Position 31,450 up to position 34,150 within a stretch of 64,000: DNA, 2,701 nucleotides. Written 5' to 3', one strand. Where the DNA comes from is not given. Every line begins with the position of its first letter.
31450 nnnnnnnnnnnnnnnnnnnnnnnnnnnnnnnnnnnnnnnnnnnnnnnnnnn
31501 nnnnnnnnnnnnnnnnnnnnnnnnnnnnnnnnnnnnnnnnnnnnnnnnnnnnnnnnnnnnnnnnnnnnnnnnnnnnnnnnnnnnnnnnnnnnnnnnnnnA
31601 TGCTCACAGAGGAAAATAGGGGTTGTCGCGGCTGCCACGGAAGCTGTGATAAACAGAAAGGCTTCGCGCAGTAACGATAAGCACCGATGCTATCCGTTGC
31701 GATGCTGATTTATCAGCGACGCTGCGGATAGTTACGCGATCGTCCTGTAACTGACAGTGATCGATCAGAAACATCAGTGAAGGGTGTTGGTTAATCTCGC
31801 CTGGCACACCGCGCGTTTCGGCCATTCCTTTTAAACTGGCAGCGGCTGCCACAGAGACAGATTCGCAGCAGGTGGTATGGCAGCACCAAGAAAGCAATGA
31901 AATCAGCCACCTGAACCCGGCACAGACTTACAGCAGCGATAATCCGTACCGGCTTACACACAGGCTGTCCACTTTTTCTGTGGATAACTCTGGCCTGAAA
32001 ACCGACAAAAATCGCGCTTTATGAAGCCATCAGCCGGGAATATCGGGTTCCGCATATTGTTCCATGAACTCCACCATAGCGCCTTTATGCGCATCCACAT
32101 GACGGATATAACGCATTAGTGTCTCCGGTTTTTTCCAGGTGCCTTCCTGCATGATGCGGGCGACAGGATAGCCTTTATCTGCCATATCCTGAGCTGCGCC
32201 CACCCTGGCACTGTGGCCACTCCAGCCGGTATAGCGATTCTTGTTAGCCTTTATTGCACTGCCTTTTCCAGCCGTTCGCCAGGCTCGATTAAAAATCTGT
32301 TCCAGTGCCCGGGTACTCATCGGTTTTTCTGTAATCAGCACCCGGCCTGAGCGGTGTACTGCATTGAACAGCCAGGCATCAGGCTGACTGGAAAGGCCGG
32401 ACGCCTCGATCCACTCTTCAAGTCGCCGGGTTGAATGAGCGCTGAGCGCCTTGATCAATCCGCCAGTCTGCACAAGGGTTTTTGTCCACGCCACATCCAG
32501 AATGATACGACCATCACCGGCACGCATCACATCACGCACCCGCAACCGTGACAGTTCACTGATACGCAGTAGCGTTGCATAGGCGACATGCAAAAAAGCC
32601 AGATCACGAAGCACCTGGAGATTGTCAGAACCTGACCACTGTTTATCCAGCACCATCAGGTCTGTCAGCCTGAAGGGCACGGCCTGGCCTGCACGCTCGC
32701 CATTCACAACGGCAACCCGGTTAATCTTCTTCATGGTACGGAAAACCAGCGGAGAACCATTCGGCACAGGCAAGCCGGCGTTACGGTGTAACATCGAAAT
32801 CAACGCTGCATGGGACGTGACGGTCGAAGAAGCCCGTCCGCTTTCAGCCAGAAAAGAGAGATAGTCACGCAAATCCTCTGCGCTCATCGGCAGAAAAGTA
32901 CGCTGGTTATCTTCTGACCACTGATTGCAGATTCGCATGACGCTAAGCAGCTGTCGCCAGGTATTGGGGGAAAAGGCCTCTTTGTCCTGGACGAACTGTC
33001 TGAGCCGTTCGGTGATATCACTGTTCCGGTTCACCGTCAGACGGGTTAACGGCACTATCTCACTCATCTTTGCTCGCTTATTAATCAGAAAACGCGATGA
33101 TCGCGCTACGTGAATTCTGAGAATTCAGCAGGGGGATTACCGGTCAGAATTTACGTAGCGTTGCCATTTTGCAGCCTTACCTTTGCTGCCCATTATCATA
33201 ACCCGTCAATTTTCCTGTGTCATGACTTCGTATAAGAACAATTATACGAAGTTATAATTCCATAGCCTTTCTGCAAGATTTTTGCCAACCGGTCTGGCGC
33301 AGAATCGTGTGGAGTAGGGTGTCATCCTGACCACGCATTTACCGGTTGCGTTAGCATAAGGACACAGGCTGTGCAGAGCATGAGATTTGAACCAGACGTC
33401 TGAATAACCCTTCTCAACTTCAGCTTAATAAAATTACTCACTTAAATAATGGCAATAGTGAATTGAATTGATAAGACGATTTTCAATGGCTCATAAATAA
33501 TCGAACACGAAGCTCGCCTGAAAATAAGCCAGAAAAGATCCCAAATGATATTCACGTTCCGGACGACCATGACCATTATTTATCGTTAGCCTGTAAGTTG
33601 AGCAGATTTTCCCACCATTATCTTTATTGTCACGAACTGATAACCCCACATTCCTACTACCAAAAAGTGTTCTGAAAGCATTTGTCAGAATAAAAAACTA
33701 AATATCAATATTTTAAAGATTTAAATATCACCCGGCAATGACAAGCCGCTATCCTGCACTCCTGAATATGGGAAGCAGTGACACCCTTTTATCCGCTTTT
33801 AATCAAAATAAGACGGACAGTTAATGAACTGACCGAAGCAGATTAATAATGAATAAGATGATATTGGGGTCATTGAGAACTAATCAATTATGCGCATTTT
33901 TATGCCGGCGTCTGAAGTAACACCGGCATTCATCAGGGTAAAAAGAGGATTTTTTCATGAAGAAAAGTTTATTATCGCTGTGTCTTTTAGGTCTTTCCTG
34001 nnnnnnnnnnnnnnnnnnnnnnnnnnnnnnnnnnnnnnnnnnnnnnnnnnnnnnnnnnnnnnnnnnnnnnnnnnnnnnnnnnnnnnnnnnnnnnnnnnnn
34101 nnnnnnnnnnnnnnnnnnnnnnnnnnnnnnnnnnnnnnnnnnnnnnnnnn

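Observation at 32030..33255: Chromosomal Cre/lox-like module: Cre homolog next to a loxP-armed site with a new spacer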

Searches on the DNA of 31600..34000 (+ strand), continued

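Call 79: get_annotated_region(hit=H4, flank=1500)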
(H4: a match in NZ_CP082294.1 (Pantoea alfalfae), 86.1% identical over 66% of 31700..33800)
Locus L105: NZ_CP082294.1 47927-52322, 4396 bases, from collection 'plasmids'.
description: Pantoea alfalfae strain CQ10 plasmid p2_CQ10, complete sequence
organism: Pantoea alfalfae (NCBI taxid 3074822)
taxonomy: Bacteria; Pseudomonadota; Gammaproteobacteria; Enterobacterales; Erwiniaceae; Pantoea; Pantoea alfalfae
host: -; source: Medicago,single cell,alfalfa seeds; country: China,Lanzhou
typing (MOB-suite, as given by PLSDB): mobilizable; replicon rep_cluster_807
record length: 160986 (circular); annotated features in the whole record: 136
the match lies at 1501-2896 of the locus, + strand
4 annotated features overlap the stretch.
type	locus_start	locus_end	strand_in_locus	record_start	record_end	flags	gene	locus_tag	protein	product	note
CDS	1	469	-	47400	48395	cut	-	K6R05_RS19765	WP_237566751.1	alpha/beta hydrolase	-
CDS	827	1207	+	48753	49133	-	-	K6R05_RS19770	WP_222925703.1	hypothetical protein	-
CDS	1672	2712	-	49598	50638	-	-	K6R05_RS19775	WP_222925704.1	tyrosine-type recombinase/integrase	GO:0015074 - DNA integration [Evidence IEA]; GO:0006310 - DNA recombination [Evidence IEA]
CDS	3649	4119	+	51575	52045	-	-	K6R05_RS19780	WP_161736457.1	SgcJ/EcaC family oxidoreductase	-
